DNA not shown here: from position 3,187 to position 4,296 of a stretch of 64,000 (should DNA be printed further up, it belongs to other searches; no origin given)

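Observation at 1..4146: Giant protein with FRG-like N-terminal domain fused to >1200 aa of TPR repeats, next to the SIR2/STAND pair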

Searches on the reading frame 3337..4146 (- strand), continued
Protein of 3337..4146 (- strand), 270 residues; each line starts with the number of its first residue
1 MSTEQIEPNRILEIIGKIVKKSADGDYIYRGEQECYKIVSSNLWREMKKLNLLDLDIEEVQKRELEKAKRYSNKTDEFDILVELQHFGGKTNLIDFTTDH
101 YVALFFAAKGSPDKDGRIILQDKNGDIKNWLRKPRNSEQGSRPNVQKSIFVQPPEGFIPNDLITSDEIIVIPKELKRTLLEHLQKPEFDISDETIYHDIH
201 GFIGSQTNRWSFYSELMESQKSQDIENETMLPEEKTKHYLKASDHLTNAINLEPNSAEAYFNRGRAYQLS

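Call 76: search_protein_families(library=pfam, proteins=[L072:14408-17419:+, L072:10001-13210:+, L080:2803-6003:+, L080:9968-11944:+, L080:12927-14081:+, L080:14320-15390:+, L051:9815-11821:+, L051:1232-4519:+, L072:13327-13782:+, L072:13898-14365:+], max_evalue=0.0001)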
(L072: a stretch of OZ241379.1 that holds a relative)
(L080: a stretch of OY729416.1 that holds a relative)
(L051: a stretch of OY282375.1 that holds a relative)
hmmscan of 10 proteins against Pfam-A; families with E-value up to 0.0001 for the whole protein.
L072:14408-17419:+ (1003 aa): 0 families

L072:10001-13210:+ (1069 aa): 25 families
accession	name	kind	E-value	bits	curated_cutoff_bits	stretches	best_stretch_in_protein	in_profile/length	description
PF13414.12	TPR_11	-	1.8e-204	661.7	26.8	21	355-391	1-37/42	TPR repeat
PF00515.34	TPR_1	-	2.6e-203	651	27.8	21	348-381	1-34/34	Tetratricopeptide repeat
PF07719.23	TPR_2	-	2.8e-147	467.3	27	12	348-381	1-34/34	Tetratricopeptide repeat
PF13181.12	TPR_8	-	3.8e-137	435.4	25.7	8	518-551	1-34/34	Tetratricopeptide repeat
PF13431.12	TPR_17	-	6.1e-122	388.4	24.4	8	371-403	2-34/34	Tetratricopeptide repeat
PF13432.12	TPR_16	-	2.2e-99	325.6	32.7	11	632-687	8-63/65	Tetratricopeptide repeat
PF13371.12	TPR_9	-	7.4e-82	269.8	35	12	431-486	10-65/73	Tetratricopeptide repeat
PF13424.12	TPR_12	-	1.8e-81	268.8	30.1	12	347-412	2-75/77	Tetratricopeptide repeat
PF13428.12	TPR_14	-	2.8e-64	207.2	23.5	0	521-559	4-42/44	Tetratricopeptide repeat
PF13174.12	TPR_6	-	1.6e-43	144.8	26.3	0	847-876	4-33/33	Tetratricopeptide repeat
PF14559.12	TPR_19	-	9e-39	132.1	25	0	498-554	5-61/68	Tetratricopeptide repeat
PF03704.23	BTAD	-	7.6e-35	120.9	22.1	0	730-837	12-124/146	Bacterial transcriptional activator domain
PF13374.12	TPR_10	-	1.1e-27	95.7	27.5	0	809-838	2-31/42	Tetratricopeptide repeat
PF01239.28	PPTA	-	1e-18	66.2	29.5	0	963-986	3-26/32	Protein prenyltransferase alpha subunit repeat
PF23914.1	TPR_CcmH_CycH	-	2e-18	67.2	42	1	510-615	42-150/158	Cytochrome c-type biogenesis protein H TPR domain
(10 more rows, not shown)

L080:2803-6003:+ (1066 aa): 7 families
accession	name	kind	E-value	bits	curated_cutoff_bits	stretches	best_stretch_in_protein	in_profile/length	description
PF00271.37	Helicase_C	-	1.2e-20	74.2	23.5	1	663-766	13-109/110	Helicase conserved C-terminal domain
PF13091.12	PLDc_2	-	1.2e-10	41.7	27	1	30-193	10-132/132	PLD-like domain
PF04851.21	ResIII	-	4e-10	40.3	22.5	0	338-384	119-163/164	Type III restriction enzyme, res subunit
PF00176.29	SNF2-rel_dom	-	3.7e-08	33.2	24.9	1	335-496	118-257/290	SNF2-related domain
PF00270.35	DEAD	-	6e-07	29.8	26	0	332-386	103-163/167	DEAD/DEAH box helicase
PF13401.12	AAA_22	-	2.6e-06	28.2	27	0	279-371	14-108/130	AAA domain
PF09565.16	RE_NgoFVII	-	6.2e-05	22.8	23.8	0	123-197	80-153/162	NgoFVII restriction endonuclease N-terminal PLD domain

L080:9968-11944:+ (658 aa): 27 families (the best 25 are shown)
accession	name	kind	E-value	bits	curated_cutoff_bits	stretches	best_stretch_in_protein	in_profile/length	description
PF00515.34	TPR_1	-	3.7e-118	381.5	27.8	10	523-556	1-34/34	Tetratricopeptide repeat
PF13414.12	TPR_11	-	4.7e-108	353.1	26.8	11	530-571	1-42/42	TPR repeat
PF07719.23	TPR_2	-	2e-86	277.5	27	8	523-556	1-34/34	Tetratricopeptide repeat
PF13181.12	TPR_8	-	1.4e-79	255.9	25.7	10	523-556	1-34/34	Tetratricopeptide repeat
PF13431.12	TPR_17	-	4.3e-72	232.9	24.4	6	478-510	2-34/34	Tetratricopeptide repeat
PF13424.12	TPR_12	-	1.6e-49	166.4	30.1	5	489-553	3-75/77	Tetratricopeptide repeat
PF13432.12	TPR_16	-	1.2e-45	153.9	32.7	2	392-454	2-64/65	Tetratricopeptide repeat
PF13371.12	TPR_9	-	2.1e-42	143.4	35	2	368-421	10-63/73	Tetratricopeptide repeat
PF13428.12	TPR_14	-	6.7e-36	119.5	23.5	0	524-564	2-42/44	Tetratricopeptide repeat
PF13374.12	TPR_10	-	3e-32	110.1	27.5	0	353-382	2-31/42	Tetratricopeptide repeat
PF14559.12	TPR_19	-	5.1e-30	104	25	2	503-556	5-58/68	Tetratricopeptide repeat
PF13174.12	TPR_6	-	9e-25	86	26.3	0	525-555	2-32/33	Tetratricopeptide repeat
PF10516.15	SHNi-TPR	-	2.6e-19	68.9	21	0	504-518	16-30/38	SHNi-TPR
PF08867.16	FRG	-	1.3e-14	55.3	25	1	28-115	2-91/94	FRG domain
PF03704.23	BTAD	-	1.9e-14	54.7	22.1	0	279-345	56-122/146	Bacterial transcriptional activator domain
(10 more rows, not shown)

L080:12927-14081:+ (384 aa): 1 family
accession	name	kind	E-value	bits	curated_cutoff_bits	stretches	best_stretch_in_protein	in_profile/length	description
PF00589.27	Phage_integrase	-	1.6e-15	57.7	27.1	1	208-372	20-169/172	Phage integrase family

L080:14320-15390:+ (356 aa): 2 families
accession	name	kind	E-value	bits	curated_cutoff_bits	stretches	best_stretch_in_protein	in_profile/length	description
PF04313.20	HSDR_N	-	7.5e-08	32.9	25.1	0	71-128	124-190/198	Type I restriction enzyme R protein N terminus (HSDR_N)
PF13588.12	HSDR_N_2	-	1.7e-05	25.3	25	1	67-127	27-93/110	Type I restriction enzyme R protein N terminus (HSDR_N)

L051:9815-11821:+ (668 aa): 31 families (the best 25 are shown)
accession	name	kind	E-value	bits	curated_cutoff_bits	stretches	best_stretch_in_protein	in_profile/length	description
PF00515.34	TPR_1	-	9.3e-113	364.4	27.8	9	496-528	1-33/34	Tetratricopeptide repeat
PF13414.12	TPR_11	-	2.3e-99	325.3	26.8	10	503-544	1-42/42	TPR repeat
PF07719.23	TPR_2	-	8.7e-89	284.9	27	9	496-528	1-33/34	Tetratricopeptide repeat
PF13181.12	TPR_8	-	9.7e-84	268.9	25.7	9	496-528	1-33/34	Tetratricopeptide repeat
PF13431.12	TPR_17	-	1.1e-71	231.6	24.4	7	485-517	2-34/34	Tetratricopeptide repeat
PF13432.12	TPR_16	-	9.4e-65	215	32.7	8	434-494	3-63/65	Tetratricopeptide repeat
PF13424.12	TPR_12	-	3.7e-46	155.7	30.1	5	325-390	2-75/77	Tetratricopeptide repeat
PF13371.12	TPR_9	-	1.4e-37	128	35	6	506-564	5-63/73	Tetratricopeptide repeat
PF13428.12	TPR_14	-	8.3e-37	122.3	23.5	0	395-435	2-42/44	Tetratricopeptide repeat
PF13374.12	TPR_10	-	4.8e-32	109.5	27.5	0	462-491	2-31/42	Tetratricopeptide repeat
PF14559.12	TPR_19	-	3.1e-29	101.5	25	3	408-465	5-62/68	Tetratricopeptide repeat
PF13176.12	TPR_7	-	3.2e-25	86.5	27.9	0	499-530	2-33/36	Tetratricopeptide repeat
PF13429.12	TPR_15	-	9.4e-22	78.2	26.2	0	544-599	127-182/280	Tetratricopeptide repeat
PF13174.12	TPR_6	-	4.3e-21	74.5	26.3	0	564-595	1-32/33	Tetratricopeptide repeat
PF10516.15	SHNi-TPR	-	4e-17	61.9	21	0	376-391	17-32/38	SHNi-TPR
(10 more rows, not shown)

L051:1232-4519:+ (1095 aa): 4 families
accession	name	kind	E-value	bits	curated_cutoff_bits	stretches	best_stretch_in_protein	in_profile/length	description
PF00271.37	Helicase_C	-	9.6e-15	55.2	23.5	1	705-822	12-110/110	Helicase conserved C-terminal domain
PF13091.12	PLDc_2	-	2.2e-11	44.2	27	1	25-177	8-132/132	PLD-like domain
PF00176.29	SNF2-rel_dom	-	1.5e-08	34.6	24.9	1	247-305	2-67/290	SNF2-related domain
PF04851.21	ResIII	-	1.1e-07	32.4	22.5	1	245-406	6-162/164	Type III restriction enzyme, res subunit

L072:13327-13782:+ (151 aa): 1 family
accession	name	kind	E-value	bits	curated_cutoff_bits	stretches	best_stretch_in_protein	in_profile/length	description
PF24838.2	8xMP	-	1.2e-32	113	30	1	8-143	1-133/136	Octameric membrane protein family (8xMP)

L072:13898-14365:+ (155 aa): 0 families
